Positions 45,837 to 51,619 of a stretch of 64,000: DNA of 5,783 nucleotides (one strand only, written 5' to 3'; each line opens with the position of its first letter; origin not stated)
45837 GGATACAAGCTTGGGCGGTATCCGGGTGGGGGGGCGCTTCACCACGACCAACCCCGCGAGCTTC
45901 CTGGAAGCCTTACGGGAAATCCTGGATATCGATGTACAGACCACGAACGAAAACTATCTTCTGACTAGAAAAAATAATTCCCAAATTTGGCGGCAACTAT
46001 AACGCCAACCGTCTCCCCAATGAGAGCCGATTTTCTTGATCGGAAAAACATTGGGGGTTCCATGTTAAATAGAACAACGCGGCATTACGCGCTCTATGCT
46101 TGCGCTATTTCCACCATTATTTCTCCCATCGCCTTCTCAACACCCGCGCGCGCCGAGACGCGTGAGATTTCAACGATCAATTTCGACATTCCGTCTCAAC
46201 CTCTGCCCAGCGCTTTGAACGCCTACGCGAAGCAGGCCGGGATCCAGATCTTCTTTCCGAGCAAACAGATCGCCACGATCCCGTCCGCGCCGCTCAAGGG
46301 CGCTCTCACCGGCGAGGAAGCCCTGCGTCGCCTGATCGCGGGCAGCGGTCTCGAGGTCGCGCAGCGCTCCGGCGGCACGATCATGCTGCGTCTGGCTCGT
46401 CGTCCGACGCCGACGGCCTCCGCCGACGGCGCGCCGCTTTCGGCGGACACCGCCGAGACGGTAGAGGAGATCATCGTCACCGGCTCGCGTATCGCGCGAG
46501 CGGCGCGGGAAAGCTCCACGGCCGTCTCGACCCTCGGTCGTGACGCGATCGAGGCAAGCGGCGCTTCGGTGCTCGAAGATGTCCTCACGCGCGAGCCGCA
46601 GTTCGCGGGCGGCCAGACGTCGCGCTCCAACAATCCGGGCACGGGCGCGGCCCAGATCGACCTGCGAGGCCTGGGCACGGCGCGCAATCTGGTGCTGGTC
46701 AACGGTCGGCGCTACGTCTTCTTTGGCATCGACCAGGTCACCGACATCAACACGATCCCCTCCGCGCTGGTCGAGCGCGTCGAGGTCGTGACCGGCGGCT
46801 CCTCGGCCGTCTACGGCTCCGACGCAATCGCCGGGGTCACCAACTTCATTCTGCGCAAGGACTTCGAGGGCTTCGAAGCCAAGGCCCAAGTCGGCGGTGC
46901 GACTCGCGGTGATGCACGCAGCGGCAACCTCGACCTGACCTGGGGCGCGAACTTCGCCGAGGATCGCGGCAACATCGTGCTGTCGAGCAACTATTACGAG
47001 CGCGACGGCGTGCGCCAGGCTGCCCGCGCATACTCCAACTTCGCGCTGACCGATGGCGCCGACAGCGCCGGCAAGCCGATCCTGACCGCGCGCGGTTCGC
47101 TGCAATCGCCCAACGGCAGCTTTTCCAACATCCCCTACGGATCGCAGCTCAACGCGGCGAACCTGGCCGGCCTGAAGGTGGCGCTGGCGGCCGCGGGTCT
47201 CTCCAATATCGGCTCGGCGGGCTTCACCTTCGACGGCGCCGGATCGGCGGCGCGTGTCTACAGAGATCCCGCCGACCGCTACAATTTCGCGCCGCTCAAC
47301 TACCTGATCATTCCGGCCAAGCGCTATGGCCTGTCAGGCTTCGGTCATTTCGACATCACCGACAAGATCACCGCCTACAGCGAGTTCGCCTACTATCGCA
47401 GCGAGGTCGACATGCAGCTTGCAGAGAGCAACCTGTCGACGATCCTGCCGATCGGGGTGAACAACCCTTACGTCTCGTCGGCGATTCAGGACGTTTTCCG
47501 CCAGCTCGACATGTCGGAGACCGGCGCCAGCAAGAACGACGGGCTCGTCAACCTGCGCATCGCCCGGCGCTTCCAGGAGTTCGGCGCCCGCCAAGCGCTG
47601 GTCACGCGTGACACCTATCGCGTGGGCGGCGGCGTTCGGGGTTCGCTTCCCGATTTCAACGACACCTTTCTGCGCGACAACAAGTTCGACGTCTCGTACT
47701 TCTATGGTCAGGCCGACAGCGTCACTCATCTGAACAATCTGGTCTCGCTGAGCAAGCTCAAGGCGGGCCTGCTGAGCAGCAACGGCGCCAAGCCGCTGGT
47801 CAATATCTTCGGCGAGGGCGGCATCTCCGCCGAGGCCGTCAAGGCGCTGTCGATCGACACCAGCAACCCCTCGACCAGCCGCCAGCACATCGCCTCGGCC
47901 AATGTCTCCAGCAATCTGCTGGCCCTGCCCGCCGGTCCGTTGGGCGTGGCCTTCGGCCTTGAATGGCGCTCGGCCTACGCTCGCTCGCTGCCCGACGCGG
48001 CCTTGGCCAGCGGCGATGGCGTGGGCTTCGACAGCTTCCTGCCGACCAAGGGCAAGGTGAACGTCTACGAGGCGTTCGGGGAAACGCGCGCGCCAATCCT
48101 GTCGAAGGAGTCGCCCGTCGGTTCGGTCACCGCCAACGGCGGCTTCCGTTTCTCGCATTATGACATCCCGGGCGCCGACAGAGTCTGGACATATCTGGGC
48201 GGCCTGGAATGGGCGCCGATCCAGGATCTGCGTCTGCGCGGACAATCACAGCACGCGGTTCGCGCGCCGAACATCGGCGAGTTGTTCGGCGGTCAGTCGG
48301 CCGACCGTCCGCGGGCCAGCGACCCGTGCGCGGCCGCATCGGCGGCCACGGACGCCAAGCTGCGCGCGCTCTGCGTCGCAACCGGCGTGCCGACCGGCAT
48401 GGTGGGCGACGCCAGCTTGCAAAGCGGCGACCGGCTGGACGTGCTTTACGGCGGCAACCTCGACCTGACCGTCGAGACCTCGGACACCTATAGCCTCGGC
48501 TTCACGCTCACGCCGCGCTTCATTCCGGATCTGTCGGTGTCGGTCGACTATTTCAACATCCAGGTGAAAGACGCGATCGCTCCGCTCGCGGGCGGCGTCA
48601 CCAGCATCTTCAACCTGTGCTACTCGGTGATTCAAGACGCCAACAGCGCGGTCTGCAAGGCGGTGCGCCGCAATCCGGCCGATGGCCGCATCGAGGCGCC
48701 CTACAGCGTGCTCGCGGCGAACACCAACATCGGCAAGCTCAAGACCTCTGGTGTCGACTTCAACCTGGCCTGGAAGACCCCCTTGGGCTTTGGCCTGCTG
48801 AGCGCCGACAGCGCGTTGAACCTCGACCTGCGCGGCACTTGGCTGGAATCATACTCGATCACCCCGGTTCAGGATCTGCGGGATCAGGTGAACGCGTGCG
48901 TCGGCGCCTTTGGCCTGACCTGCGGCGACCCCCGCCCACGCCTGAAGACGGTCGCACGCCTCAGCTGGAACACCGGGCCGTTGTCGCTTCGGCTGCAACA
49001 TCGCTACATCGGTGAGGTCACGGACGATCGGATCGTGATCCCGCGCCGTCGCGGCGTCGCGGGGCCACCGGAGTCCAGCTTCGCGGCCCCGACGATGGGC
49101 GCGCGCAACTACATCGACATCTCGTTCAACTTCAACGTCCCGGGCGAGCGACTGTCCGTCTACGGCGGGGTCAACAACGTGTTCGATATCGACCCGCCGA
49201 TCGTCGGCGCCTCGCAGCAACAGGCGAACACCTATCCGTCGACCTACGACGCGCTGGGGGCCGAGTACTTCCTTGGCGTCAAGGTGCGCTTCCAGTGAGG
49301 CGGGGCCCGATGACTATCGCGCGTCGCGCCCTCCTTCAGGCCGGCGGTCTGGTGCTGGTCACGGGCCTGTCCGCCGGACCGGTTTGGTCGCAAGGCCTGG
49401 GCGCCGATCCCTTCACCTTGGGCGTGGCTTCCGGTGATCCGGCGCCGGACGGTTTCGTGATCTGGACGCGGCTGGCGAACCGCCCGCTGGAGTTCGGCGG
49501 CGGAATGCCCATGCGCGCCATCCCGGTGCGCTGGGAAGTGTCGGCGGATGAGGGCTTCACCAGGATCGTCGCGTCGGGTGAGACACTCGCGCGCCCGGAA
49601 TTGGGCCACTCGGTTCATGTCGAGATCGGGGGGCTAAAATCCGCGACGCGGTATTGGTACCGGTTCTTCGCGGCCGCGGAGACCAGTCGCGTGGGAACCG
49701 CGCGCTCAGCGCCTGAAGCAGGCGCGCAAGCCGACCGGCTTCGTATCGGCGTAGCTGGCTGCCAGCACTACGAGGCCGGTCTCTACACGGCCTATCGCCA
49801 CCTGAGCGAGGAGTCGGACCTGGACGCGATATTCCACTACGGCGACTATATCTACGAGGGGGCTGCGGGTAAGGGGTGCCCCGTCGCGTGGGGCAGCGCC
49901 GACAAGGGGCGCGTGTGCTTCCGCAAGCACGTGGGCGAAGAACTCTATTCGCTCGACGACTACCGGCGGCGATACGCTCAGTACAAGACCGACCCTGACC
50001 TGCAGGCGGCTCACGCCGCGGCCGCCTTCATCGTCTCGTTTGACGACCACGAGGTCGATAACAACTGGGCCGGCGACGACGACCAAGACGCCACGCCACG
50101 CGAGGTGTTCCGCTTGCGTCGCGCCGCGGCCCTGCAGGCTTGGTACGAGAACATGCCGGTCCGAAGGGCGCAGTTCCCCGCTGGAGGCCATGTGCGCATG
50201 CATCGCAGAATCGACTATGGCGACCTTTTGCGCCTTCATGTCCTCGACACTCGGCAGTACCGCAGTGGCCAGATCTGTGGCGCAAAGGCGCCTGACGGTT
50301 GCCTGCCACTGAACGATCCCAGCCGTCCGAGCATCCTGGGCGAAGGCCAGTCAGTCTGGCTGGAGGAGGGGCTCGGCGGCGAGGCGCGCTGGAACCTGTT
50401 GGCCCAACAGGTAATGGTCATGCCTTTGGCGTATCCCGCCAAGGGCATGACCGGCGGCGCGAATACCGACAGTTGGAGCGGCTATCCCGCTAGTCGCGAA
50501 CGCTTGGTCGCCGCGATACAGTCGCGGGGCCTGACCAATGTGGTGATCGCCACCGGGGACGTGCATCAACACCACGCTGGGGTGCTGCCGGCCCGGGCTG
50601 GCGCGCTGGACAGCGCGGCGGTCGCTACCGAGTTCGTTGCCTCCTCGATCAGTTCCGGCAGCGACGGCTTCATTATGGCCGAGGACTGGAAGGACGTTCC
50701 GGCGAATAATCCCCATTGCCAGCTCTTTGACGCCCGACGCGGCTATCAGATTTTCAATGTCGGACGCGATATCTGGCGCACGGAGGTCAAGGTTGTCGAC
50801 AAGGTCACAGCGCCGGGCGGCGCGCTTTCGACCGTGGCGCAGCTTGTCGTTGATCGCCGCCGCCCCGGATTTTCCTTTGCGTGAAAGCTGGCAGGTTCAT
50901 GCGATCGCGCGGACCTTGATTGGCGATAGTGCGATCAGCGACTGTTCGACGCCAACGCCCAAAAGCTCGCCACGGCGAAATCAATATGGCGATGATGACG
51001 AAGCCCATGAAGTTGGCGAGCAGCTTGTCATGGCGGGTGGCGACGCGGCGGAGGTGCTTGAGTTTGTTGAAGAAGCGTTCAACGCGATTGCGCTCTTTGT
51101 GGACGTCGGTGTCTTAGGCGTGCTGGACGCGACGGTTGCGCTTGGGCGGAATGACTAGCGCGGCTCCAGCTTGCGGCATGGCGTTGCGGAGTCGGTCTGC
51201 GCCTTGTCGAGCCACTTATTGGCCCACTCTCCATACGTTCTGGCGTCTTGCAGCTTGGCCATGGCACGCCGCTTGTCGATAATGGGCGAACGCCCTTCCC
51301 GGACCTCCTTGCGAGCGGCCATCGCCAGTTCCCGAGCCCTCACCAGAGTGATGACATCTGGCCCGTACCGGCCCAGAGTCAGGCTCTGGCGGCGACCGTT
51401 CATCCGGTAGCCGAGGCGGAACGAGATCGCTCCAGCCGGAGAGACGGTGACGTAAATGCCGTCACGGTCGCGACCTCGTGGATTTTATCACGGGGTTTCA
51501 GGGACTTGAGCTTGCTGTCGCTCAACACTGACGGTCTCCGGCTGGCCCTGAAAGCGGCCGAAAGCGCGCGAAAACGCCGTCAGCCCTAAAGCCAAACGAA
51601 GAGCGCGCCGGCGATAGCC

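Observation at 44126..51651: Immobilised guaA-targeted island with both att sites still readable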

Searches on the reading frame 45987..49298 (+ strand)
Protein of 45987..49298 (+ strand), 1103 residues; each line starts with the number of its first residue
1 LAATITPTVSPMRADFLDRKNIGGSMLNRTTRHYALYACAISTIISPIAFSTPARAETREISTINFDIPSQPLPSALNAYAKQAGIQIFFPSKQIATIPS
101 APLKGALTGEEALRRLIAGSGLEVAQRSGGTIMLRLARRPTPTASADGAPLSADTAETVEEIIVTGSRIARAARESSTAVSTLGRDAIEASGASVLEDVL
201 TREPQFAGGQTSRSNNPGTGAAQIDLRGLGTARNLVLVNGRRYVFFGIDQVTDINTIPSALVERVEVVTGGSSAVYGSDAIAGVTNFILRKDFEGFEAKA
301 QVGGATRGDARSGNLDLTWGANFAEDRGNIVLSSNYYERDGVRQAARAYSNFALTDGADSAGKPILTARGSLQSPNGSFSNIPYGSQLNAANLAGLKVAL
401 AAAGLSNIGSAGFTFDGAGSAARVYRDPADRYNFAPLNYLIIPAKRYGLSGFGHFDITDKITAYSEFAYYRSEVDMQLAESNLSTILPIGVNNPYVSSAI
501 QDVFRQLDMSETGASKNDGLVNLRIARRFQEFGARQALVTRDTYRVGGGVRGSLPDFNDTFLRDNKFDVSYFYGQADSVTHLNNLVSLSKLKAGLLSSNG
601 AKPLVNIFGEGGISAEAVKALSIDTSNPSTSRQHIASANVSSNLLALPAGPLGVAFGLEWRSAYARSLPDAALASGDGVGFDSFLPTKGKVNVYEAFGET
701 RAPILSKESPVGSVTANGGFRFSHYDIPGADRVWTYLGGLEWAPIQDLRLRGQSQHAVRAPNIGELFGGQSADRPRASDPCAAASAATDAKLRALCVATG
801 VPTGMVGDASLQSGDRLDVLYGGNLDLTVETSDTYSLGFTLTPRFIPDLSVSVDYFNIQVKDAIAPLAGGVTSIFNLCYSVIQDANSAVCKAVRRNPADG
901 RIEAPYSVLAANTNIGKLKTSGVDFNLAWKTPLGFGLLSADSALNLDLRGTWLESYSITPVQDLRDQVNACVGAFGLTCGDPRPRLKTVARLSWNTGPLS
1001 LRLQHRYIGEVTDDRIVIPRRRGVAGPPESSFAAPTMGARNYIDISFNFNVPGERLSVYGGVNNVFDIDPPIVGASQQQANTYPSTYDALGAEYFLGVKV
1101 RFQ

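Call 6: search_protein_families(library=pfam, proteins=[window:45987-49298:+])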
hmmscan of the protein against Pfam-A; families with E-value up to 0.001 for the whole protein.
window:45987-49298:+ (1103 aa): 3 families
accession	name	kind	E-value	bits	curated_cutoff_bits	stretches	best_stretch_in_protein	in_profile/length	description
PF00593.30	TonB_dep_Rec_b-barrel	-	6e-28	99.3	27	1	538-1065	55-436/436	TonB dependent receptor-like, beta-barrel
PF07715.20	Plug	-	5.8e-22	78.7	23.9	1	173-284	2-107/107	TonB-dependent Receptor Plug Domain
PF07660.19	STN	-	8.6e-07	29.1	28.4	1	86-136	1-51/52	Secretin and TonB N terminus short domain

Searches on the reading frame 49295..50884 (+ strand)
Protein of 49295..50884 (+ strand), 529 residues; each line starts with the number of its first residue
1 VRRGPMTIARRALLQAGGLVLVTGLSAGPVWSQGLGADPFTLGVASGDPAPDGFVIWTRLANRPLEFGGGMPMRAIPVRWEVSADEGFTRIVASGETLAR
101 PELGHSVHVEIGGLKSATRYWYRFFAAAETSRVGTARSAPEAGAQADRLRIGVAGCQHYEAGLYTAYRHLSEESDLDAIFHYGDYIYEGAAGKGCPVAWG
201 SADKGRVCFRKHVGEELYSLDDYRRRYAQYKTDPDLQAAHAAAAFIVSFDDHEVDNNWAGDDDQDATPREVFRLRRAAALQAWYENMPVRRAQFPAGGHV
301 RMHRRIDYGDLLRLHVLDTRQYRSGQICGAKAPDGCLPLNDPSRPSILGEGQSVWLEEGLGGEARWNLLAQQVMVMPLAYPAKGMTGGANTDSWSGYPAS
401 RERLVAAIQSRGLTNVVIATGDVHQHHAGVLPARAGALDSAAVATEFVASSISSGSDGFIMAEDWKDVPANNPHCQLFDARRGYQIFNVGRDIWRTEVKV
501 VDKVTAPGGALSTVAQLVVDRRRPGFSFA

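Call 6: search_protein_families(library=pfam, proteins=[window:49295-50884:+])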
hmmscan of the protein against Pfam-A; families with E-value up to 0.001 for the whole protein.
window:49295-50884:+ (529 aa): 2 families
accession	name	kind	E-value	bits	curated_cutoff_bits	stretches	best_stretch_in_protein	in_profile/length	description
PF09423.15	PhoD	-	8.1e-95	318.3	27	1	152-497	2-342/343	PhoD-like phosphatase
PF16655.11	PhoD_N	-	2.2e-30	105.5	30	1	42-137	1-89/90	PhoD-like phosphatase, N-terminal domain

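Call 51: find_homologous_proteins(query=window:49295-50881:+, max_evalue=1e-50)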
Query window:49295-50881:+ (529 aa): 7967 proteins with E <= 1e-50 among 8000 candidates; the best 120 are listed.
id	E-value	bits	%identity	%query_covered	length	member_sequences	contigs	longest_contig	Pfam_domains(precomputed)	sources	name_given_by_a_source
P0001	0.0e+0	1208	100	99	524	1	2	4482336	PF09423.16,PF16655.13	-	-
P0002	1.7e-281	953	78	99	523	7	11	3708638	PF09423.16,PF16655.13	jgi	jgi:alkaline phosphatase D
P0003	9.6e-277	937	78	98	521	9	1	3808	PF09423.16,PF16655.13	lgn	-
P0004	3.6e-276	935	78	99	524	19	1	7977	PF09423.16,PF16655.13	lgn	-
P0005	7.3e-275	931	76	98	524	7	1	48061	PF09423.16,PF16655.13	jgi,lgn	jgi:alkaline phosphatase D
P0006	6.1e-272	921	76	99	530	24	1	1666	PF09423.16,PF16655.13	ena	-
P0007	1.4e-269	913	75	99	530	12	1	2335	PF09423.16,PF16655.13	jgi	jgi:alkaline phosphatase D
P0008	1.7e-265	900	73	99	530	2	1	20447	PF09423.16,PF16655.13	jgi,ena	-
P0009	2.1e-264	896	73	99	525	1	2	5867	PF09423.16,PF16655.13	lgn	-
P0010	3.3e-256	869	72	99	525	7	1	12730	PF09423.16,PF16655.13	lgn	-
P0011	7.5e-255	865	71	98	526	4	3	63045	PF09423.16,PF16655.13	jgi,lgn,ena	-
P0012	6.5e-248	842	70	98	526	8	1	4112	PF09423.16,PF16655.13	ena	-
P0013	2.1e-245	834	69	98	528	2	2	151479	PF09423.16,PF16655.13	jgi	jgi:alkaline phosphatase D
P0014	6.2e-240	815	69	99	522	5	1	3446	PF09423.16,PF16655.13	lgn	-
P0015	2.3e-235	800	70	95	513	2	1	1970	PF09423.16,PF16655.13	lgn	-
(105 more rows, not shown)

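Call 84: find_encoding_contigs(protein=P0002, flank=10000, max_places=4)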
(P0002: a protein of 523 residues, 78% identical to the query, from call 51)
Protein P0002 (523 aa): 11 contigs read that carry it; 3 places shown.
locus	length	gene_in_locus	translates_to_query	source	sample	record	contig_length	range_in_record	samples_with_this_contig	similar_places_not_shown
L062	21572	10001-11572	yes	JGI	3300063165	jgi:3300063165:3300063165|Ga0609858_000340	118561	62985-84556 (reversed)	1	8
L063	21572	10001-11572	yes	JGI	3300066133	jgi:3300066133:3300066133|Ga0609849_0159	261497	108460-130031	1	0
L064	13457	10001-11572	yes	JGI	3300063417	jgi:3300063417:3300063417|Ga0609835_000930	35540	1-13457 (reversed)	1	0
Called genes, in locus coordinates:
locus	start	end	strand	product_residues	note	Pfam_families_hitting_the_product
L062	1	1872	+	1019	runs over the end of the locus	PF07715:Plug, PF00593:TonB_dep_Rec_b-barrel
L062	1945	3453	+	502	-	PF04820:Trp_halogenase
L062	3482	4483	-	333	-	PF08447:PAS_3 (weak), PF07536:HWE_HK, PF07568:HisKA_2 (weak)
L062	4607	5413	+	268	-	-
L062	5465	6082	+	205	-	PF04542:Sigma70_r2, PF07638:Sigma70_ECF, PF08281:Sigma70_r4_2, PF04545:Sigma70_r4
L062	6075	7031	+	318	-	PF16220:DUF4880, PF04773:FecR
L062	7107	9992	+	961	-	PF07660:STN (weak), PF07715:Plug, PF00593:TonB_dep_Rec_b-barrel, PF14905:OMP_b-brl_3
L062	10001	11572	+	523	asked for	PF16655:PhoD_N, PF09423:PhoD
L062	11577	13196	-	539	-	PF01204:Trehalase, PF22422:MGH1-like_GH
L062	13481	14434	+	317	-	PF01522:Polysacc_deac_1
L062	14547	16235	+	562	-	PF00135:COesterase, PF07859:Abhydrolase_3 (faint), PF20434:BD-FAE (weak)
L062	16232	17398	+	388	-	PF00331:Glyco_hydro_10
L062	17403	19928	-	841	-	PF02927:CelD_N (faint), PF00759:Glyco_hydro_9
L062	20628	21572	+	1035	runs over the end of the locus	PF07715:Plug, PF00593:TonB_dep_Rec_b-barrel, PF14905:OMP_b-brl_3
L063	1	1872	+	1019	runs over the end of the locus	PF07715:Plug, PF00593:TonB_dep_Rec_b-barrel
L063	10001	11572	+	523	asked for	PF16655:PhoD_N, PF09423:PhoD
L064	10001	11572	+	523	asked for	PF16655:PhoD_N, PF09423:PhoD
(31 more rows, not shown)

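Call 85: find_encoding_contigs(protein=P0005, flank=10000, max_places=3)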
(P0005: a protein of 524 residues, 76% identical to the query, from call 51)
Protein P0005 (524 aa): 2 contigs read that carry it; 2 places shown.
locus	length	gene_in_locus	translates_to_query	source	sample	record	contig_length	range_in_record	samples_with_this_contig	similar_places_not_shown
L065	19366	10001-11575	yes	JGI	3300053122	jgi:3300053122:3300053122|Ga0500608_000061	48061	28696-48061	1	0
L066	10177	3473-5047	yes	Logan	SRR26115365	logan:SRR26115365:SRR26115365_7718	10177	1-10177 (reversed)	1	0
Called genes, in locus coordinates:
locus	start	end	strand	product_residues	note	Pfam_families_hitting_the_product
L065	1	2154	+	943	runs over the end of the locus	PF07715:Plug, PF00593:TonB_dep_Rec_b-barrel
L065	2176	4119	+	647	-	PF02129:Peptidase_S15, PF08530:PepX_C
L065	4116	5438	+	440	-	PF03390:2HCT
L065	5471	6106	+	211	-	PF07638:Sigma70_ECF (weak), PF08281:Sigma70_r4_2, PF04545:Sigma70_r4 (weak)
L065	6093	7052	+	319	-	PF16220:DUF4880, PF04773:FecR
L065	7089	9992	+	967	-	PF07715:Plug, PF00593:TonB_dep_Rec_b-barrel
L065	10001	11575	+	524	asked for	PF16655:PhoD_N, PF09423:PhoD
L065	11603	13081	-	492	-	PF07969:Amidohydro_3, PF01979:Amidohydro_1 (faint), PF07969:Amidohydro_3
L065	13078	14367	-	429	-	PF14031:D-ser_dehydrat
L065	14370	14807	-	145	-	PF01042:Ribonuc_L-PSP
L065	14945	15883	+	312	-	PF01418:HTH_6, PF01380:SIS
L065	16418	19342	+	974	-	PF07715:Plug, PF00593:TonB_dep_Rec_b-barrel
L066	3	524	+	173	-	?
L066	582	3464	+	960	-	PF07715:Plug, PF00593:TonB_dep_Rec_b-barrel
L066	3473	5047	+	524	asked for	PF16655:PhoD_N, PF09423:PhoD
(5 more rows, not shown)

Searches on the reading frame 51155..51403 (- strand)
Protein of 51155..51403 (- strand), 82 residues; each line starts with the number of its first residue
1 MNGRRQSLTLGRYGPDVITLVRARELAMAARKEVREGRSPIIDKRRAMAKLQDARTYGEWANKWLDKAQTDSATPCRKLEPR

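Call 6: search_protein_families(library=pfam, proteins=[window:51155-51403:-])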
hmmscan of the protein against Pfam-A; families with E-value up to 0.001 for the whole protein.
window:51155-51403:- (82 aa): 1 family
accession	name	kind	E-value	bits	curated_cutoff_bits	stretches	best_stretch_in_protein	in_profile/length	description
PF13356.12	Arm-DNA-bind_3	-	2.9e-07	31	27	1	2-46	40-82/83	Arm DNA-binding domain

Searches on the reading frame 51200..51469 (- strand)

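Call 64: search_protein_families(library=pfam, proteins=[window:51200-51469:-], max_evalue=0.01)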
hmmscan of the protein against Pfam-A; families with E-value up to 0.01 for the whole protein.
seq(90 aa): 1 family
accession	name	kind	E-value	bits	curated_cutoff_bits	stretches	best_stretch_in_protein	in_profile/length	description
PF13356.12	Arm-DNA-bind_3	-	3.7e-14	53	27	1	1-68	19-82/83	Arm DNA-binding domain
